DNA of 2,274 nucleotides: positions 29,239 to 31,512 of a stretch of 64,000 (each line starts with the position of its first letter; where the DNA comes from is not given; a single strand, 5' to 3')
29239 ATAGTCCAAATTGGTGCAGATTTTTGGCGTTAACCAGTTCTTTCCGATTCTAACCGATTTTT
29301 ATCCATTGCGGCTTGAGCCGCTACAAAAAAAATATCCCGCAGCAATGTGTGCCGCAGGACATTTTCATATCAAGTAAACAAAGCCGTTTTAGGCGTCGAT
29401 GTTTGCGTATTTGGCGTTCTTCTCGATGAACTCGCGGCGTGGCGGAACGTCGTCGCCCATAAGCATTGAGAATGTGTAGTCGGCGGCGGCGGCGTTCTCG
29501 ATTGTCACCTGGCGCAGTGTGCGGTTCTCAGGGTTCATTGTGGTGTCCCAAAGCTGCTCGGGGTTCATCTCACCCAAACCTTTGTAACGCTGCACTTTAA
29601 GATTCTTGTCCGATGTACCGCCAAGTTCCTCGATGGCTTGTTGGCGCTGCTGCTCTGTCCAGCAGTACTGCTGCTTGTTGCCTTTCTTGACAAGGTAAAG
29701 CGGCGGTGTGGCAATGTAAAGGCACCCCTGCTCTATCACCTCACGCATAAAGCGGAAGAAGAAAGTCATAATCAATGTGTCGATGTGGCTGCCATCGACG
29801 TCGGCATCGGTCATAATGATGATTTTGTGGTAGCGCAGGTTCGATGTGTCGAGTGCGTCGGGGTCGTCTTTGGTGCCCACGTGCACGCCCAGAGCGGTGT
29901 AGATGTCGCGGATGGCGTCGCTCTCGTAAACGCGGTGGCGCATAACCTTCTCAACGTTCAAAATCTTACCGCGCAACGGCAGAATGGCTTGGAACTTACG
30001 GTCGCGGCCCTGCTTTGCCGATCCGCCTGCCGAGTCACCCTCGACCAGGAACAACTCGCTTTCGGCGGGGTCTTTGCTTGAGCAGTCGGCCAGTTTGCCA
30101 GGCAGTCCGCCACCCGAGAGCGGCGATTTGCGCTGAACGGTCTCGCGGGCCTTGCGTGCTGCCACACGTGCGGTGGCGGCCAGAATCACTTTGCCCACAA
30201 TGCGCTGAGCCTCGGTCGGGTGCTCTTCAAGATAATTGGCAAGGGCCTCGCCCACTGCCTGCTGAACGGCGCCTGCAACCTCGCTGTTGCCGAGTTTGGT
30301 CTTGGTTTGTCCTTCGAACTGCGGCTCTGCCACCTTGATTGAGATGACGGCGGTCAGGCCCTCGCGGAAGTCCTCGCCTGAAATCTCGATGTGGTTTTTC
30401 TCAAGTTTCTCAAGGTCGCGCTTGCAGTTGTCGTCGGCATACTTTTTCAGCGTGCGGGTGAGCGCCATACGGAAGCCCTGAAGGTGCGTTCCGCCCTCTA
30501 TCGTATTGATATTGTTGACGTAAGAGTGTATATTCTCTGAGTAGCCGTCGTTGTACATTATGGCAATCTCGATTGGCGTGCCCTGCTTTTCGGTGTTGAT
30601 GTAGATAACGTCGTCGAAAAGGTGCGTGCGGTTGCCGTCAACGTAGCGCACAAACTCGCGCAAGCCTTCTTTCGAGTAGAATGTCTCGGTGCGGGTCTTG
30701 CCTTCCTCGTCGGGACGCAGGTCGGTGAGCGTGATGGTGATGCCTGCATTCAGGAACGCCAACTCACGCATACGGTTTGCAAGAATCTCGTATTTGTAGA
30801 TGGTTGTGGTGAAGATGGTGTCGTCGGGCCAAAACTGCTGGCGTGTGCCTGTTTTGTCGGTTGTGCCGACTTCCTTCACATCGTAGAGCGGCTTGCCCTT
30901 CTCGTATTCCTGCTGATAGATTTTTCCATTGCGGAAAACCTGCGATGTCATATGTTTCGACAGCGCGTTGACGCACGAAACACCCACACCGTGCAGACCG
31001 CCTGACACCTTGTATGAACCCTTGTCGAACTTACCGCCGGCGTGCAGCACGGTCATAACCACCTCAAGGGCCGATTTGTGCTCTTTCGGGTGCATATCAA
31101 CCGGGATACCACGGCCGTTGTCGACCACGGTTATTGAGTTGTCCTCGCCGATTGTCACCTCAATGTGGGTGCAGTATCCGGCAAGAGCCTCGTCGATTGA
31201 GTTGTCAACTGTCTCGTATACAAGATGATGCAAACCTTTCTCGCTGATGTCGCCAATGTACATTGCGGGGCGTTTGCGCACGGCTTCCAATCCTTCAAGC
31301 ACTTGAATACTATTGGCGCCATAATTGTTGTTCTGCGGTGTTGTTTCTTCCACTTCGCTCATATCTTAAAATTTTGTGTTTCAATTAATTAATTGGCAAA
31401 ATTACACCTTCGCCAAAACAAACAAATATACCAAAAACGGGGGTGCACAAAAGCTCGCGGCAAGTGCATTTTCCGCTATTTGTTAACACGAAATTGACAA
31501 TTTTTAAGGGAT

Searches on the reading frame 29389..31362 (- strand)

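Call 21: search_protein_families(library=pfam, proteins=[window:29389-31362:-], max_evalue=0.00001)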
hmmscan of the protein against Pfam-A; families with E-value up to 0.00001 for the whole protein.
window:29389-31362:- (657 aa): 4 families
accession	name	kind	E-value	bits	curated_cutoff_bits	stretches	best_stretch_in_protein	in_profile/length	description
PF00204.31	DNA_gyraseB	-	3.5e-57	193.1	27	1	233-407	1-172/173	DNA gyrase B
PF00986.26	DNA_gyraseB_C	-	1.9e-31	108.4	29.8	1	586-647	2-63/63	DNA gyrase B subunit, carboxyl terminus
PF01751.28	Toprim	-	7.7e-18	64.9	23.1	1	436-541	1-86/96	Toprim domain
PF02518.31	HATPase_c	-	1e-17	65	26.4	1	41-157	3-94/111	Histidine kinase-, DNA gyrase B-, and HSP90-like ATPase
